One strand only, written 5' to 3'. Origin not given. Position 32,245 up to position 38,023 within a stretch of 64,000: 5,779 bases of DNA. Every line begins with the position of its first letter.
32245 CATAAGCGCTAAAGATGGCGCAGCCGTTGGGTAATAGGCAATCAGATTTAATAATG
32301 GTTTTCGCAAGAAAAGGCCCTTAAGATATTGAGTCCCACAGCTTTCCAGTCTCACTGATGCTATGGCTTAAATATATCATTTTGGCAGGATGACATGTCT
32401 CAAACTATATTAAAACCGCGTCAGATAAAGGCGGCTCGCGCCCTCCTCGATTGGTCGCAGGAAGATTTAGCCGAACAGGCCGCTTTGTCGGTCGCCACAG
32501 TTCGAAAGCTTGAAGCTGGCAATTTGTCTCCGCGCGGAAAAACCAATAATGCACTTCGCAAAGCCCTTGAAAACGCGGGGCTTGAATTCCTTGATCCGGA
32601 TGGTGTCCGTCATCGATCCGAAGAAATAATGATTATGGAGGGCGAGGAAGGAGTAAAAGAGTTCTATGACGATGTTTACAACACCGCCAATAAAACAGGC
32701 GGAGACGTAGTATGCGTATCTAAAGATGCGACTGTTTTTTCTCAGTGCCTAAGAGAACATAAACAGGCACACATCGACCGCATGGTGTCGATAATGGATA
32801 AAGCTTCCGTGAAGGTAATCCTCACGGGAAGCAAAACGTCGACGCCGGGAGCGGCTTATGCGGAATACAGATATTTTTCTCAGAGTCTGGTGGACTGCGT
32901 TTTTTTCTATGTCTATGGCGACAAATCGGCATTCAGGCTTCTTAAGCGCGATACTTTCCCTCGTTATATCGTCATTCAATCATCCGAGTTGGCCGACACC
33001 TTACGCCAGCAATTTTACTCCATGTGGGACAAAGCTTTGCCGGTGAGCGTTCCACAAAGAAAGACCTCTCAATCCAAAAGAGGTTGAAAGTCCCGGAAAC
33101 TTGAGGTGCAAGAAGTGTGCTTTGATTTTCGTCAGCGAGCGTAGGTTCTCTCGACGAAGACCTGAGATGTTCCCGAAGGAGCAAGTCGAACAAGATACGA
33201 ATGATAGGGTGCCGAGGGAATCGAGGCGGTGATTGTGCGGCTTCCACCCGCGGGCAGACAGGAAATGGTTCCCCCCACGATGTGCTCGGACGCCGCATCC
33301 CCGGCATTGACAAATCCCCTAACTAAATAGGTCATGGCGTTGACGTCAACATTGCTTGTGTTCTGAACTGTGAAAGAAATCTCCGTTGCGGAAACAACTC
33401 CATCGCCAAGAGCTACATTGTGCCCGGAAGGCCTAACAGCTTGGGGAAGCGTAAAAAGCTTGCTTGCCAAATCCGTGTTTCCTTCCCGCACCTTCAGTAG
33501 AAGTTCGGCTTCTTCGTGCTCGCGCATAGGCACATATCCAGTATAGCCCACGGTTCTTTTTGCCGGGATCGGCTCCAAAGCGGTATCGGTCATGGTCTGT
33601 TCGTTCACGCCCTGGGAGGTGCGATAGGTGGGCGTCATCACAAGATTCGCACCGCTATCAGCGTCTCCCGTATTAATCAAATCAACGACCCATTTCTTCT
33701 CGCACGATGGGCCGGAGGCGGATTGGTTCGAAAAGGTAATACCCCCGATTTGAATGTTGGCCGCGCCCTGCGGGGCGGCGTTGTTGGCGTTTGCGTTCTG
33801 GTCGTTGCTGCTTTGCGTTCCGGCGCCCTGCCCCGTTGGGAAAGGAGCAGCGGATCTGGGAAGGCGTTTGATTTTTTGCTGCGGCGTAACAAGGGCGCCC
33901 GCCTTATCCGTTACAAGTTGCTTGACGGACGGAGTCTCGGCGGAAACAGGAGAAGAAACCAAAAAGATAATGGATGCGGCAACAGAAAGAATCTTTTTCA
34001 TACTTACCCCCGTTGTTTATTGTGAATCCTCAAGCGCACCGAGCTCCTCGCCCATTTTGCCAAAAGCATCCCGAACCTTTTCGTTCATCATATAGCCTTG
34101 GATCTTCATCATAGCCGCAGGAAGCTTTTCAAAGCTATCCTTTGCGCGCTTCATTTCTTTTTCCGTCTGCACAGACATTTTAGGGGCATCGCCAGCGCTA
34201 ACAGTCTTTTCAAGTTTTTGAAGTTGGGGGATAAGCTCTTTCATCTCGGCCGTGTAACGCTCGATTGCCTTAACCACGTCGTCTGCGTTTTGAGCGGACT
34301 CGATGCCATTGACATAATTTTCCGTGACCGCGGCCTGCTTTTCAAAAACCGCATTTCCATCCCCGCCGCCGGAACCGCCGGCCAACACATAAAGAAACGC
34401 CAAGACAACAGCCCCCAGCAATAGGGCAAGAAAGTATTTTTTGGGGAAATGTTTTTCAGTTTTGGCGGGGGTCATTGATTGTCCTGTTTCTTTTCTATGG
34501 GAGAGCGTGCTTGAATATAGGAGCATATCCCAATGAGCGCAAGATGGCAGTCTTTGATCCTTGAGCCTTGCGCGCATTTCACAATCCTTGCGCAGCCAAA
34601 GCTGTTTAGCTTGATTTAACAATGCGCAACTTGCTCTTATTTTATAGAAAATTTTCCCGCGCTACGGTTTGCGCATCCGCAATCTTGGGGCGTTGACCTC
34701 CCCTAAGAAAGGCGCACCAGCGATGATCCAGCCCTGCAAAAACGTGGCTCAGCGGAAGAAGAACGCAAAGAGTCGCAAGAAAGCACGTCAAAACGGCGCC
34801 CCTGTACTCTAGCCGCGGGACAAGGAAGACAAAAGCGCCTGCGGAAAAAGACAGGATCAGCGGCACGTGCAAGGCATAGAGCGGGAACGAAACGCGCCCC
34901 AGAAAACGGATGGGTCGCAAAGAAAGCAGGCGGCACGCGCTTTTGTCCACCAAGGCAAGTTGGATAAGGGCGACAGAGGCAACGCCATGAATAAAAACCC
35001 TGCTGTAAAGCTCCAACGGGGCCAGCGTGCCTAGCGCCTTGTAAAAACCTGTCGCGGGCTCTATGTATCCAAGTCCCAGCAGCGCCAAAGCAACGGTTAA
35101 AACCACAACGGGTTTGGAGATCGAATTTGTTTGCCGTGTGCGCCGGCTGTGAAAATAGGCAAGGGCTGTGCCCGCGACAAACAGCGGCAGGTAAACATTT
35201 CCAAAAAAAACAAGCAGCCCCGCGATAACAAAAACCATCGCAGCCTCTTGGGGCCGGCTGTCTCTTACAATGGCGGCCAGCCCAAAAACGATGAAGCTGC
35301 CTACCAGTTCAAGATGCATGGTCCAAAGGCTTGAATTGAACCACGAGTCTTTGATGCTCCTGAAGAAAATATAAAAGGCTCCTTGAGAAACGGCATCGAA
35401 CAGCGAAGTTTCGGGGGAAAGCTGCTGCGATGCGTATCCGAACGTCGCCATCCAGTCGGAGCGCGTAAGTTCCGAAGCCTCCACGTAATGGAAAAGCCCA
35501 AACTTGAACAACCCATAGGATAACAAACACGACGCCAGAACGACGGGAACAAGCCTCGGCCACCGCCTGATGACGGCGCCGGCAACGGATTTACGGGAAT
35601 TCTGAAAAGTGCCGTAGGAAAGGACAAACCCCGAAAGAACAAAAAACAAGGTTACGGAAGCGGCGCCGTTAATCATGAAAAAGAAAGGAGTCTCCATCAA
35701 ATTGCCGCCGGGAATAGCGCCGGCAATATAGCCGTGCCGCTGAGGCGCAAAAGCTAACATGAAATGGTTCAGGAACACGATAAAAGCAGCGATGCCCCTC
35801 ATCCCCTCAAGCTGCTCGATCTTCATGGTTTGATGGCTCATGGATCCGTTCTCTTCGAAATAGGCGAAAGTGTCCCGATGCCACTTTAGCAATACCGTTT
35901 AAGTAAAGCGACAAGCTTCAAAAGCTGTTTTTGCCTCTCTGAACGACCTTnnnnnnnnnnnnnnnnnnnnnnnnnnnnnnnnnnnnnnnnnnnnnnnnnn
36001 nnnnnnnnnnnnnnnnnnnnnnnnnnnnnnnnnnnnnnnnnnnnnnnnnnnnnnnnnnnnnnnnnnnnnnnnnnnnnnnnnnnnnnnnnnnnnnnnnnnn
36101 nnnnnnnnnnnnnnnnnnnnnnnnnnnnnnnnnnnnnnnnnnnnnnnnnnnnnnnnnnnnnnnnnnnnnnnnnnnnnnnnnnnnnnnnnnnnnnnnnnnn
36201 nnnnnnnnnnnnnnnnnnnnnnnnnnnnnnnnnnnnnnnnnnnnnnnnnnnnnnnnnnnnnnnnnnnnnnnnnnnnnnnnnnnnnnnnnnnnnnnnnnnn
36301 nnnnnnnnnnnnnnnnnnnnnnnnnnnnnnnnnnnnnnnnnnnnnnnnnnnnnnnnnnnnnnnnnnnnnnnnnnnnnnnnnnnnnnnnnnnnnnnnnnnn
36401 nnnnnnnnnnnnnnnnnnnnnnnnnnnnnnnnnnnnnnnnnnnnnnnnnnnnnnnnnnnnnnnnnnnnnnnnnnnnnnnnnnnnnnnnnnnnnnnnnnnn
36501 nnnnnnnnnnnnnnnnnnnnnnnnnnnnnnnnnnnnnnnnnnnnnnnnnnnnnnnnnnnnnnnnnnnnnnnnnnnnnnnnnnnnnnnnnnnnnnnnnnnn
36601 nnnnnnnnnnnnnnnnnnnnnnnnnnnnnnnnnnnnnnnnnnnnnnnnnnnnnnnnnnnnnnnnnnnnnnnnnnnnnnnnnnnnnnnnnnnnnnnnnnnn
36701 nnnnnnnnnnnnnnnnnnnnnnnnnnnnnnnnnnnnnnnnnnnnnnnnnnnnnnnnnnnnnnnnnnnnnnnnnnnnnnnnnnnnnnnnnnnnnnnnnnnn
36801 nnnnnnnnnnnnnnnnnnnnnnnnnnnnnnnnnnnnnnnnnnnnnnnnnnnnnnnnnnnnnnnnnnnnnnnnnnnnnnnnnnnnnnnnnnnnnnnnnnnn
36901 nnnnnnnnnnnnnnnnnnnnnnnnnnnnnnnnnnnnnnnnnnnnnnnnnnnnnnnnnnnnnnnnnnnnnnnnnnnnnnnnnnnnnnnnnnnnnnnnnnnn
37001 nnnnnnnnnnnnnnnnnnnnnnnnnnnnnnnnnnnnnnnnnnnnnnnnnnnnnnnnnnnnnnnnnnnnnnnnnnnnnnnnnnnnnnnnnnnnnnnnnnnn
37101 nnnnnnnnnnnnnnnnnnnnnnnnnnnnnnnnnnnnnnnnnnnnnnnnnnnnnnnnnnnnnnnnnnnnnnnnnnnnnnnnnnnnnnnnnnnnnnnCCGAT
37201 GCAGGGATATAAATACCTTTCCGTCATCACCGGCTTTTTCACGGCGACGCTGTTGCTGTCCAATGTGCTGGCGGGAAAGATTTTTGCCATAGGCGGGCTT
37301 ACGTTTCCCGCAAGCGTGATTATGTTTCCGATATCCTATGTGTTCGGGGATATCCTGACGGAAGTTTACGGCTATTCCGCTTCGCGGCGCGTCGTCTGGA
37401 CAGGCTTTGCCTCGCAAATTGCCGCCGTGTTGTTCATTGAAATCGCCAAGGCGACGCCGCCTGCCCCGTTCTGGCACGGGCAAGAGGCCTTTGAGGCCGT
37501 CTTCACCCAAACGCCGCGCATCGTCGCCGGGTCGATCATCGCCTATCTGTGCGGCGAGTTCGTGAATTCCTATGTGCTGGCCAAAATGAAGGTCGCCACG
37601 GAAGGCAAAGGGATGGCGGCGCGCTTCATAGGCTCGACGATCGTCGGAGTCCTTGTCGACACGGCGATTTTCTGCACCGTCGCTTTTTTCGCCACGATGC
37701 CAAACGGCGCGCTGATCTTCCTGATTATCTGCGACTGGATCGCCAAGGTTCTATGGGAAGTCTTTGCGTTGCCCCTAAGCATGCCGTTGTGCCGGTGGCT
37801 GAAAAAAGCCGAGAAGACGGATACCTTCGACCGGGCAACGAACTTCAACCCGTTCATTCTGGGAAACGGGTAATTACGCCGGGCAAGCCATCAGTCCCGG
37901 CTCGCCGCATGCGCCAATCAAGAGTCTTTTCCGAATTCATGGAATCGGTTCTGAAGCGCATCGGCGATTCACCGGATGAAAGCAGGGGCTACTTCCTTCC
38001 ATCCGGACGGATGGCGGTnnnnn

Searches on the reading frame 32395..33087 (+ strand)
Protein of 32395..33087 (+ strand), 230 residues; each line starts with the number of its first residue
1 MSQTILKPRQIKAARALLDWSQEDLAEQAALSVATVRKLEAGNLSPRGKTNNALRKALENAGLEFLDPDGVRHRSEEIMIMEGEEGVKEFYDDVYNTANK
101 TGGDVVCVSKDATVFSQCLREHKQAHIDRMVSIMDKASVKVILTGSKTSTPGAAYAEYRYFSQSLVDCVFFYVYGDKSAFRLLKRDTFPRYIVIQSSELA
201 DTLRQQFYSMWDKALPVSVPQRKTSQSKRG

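Call 37: search_protein_families(library=pfam, proteins=[window:32395-33087:+], max_evalue=0.001)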
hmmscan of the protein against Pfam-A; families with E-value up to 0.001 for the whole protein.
window:32395-33087:+ (230 aa): 2 families
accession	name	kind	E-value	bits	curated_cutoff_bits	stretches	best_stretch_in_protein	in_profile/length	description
PF01381.28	HTH_3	-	2.3e-06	28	23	1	11-50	1-40/55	Helix-turn-helix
PF13560.12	HTH_31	-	0.00062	20.5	27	0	9-47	4-43/64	Helix-turn-helix domain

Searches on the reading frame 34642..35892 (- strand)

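Call 37: search_protein_families(library=pfam, proteins=[window:34642-35892:-], max_evalue=0.001)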
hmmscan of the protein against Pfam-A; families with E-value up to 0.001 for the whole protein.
window:34642-35892:- (416 aa): 1 family
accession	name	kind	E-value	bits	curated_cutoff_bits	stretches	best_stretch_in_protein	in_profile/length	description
PF01757.29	Acyl_transf_3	-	8.9e-22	78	31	1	26-379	2-322/326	Acyltransferase domain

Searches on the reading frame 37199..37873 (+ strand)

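Call 72: search_protein_families(library=pfam, proteins=[window:37199-37873:+], max_evalue=0.0001)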
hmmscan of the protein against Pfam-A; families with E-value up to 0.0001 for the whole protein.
window:37199-37873:+ (224 aa): 1 family
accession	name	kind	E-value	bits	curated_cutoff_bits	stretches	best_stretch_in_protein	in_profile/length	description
PF02592.20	Vut_1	-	2.5e-48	164.7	27.2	1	37-194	1-149/152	Putative vitamin uptake transporter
